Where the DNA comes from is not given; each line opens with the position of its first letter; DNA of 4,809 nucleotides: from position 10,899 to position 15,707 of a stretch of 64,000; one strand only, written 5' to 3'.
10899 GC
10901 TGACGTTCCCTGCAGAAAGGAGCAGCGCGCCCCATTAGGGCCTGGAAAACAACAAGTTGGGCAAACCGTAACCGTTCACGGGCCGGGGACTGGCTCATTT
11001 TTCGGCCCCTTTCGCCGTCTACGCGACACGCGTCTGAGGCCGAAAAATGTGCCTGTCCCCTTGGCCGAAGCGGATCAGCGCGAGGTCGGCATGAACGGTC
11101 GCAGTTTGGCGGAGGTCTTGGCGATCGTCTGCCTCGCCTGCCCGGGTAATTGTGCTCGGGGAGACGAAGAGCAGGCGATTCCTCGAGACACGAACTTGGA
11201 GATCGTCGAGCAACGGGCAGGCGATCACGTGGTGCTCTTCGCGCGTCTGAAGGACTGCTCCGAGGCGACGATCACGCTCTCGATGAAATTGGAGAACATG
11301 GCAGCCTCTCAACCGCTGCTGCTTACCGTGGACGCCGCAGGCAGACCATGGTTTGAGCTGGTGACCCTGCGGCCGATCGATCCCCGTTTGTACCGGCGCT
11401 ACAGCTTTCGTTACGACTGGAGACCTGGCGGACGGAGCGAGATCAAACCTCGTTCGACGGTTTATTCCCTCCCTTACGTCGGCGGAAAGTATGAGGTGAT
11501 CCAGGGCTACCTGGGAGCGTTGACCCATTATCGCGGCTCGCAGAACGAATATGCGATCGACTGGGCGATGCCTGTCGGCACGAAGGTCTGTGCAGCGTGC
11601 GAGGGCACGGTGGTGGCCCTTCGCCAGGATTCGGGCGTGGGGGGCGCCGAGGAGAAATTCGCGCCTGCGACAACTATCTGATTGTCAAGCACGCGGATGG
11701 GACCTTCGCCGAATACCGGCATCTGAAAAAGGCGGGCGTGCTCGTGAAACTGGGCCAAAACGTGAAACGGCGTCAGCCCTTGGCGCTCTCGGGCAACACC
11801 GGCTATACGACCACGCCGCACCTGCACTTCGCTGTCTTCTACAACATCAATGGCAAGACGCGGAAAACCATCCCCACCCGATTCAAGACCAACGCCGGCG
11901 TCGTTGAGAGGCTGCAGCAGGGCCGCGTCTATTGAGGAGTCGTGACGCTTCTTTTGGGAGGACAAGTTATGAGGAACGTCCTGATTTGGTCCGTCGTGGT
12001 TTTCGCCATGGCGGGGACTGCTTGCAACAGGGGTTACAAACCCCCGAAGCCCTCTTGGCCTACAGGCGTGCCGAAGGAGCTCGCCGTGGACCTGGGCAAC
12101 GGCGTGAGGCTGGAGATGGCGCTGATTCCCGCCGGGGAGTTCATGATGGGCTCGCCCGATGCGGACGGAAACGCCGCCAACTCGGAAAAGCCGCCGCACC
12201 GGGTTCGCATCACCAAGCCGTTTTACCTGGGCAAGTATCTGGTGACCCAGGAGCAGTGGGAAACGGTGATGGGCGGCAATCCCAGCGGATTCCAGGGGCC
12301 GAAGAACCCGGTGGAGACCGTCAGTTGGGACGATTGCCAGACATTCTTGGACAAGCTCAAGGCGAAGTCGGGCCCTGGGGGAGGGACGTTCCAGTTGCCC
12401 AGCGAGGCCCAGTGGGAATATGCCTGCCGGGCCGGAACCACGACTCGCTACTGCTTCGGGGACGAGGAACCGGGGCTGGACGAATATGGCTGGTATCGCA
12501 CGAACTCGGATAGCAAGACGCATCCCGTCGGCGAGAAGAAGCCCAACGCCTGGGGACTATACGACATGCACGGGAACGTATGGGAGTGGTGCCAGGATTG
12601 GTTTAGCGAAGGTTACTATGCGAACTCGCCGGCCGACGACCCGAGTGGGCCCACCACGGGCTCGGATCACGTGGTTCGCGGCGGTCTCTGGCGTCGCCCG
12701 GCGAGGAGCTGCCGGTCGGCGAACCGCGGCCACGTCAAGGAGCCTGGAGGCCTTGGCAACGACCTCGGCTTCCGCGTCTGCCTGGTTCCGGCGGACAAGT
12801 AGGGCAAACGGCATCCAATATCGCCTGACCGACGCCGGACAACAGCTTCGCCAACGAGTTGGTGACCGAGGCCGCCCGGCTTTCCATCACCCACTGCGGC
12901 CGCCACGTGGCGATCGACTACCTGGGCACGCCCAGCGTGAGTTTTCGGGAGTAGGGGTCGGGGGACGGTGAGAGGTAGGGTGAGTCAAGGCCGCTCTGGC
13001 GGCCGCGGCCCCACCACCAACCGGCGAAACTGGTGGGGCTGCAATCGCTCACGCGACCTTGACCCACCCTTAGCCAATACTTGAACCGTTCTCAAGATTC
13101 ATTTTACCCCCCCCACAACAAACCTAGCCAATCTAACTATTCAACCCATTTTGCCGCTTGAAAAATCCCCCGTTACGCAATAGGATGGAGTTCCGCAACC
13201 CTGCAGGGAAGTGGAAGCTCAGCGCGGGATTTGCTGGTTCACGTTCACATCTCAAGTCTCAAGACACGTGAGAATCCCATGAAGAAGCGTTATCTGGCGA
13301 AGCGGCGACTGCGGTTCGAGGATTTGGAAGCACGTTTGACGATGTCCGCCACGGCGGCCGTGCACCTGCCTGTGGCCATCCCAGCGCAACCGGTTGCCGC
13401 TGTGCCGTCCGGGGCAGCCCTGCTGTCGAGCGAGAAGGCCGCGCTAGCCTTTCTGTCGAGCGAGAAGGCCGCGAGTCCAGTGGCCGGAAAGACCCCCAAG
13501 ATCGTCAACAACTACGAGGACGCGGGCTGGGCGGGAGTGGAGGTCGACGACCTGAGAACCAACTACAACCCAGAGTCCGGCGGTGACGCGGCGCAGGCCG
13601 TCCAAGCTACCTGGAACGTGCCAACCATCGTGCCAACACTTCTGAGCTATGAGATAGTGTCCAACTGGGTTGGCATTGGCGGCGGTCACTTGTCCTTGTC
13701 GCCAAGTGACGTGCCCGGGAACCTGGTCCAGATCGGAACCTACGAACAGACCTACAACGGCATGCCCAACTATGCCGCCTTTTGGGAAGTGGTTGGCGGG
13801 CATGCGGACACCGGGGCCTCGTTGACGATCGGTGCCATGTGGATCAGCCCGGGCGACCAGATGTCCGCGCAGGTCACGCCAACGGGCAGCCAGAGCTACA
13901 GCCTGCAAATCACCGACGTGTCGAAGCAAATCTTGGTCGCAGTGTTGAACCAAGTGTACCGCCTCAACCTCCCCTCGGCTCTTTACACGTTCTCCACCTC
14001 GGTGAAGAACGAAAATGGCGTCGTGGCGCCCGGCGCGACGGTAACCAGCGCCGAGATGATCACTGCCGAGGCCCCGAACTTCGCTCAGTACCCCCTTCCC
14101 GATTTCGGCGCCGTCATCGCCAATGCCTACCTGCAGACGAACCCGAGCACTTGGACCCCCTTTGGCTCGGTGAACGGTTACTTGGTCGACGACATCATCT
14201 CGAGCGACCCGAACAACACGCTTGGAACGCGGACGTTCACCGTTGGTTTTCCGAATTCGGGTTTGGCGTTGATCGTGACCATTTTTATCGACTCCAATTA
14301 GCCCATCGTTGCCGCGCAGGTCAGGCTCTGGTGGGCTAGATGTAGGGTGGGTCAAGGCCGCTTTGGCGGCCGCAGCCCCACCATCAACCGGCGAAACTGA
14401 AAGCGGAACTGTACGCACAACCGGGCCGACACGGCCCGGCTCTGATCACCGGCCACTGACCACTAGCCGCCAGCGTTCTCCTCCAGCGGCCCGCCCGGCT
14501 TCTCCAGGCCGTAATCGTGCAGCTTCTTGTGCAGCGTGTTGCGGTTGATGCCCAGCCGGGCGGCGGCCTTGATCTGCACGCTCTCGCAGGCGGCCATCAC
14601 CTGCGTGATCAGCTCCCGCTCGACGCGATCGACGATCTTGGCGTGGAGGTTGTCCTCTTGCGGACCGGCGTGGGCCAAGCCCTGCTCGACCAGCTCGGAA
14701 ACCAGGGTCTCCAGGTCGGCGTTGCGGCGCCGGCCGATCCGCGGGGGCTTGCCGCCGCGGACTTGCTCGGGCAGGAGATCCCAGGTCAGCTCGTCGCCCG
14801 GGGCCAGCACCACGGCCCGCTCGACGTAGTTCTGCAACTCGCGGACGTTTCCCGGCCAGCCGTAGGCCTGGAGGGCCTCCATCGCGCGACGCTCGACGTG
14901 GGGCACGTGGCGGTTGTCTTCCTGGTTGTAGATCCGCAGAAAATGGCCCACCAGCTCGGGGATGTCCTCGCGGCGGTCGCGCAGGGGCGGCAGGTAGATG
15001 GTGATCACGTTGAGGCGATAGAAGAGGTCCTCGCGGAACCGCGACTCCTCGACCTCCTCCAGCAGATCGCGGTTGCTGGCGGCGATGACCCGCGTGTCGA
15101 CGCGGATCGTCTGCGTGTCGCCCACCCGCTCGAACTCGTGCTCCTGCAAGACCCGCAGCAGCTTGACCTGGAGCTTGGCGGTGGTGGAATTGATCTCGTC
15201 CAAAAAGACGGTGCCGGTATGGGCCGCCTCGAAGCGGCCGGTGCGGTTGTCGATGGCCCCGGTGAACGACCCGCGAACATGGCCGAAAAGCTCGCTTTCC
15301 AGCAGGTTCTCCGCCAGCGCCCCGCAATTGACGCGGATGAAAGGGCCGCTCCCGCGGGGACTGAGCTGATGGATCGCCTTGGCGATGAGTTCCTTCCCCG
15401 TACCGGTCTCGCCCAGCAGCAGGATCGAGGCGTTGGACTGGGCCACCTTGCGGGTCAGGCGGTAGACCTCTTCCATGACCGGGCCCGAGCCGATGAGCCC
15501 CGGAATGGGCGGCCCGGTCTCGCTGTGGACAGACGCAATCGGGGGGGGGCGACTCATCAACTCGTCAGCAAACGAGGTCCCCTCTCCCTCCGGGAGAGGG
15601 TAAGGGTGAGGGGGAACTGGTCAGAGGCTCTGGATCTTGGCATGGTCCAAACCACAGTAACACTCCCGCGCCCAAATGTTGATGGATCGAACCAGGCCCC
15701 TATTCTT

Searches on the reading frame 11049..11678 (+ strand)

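Call 55: search_protein_families(library=pfam, proteins=[window:11049-11678:+], max_evalue=0.01)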
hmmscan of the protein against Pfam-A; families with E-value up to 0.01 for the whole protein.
window:11049-11678:+ (210 aa): 1 family
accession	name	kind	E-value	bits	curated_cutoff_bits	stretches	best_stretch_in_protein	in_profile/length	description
PF01551.29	Peptidase_M23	-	0.002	18.7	28.7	1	167-198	3-34/96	Peptidase family M23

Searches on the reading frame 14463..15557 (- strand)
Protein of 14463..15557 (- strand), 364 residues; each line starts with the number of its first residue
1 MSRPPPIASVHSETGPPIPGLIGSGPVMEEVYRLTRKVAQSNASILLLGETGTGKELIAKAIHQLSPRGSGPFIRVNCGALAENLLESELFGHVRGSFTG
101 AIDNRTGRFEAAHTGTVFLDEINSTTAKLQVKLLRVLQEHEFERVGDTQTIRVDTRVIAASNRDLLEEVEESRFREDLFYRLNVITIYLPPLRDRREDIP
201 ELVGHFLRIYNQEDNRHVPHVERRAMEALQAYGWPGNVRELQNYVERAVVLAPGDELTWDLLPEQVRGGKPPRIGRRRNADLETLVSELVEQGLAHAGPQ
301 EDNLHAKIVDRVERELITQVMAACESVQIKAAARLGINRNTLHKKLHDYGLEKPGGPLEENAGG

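Call 76: search_protein_families(library=padloc, proteins=[window:14463-15557:-], max_evalue=0.00001)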
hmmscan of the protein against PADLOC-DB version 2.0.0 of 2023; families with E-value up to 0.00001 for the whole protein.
window:14463-15557:- (364 aa): 4 families
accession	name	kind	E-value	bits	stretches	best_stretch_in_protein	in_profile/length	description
PDLC01995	RtcR_PspF2--CARF_AAA_HTH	-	2.7e-109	364.5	1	21-352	169-481/481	-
PDLC01993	RtcR--CARF_AAA_HTH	-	1.8e-54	183.1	1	34-333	196-486/523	-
PDLC01994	RtcR_PspF1--CARF_AAA_HTH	-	6.1e-54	181.8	1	28-347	167-466/468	-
PDLC04606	PDC-M37B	-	1e-06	26.2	1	43-248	175-378/390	-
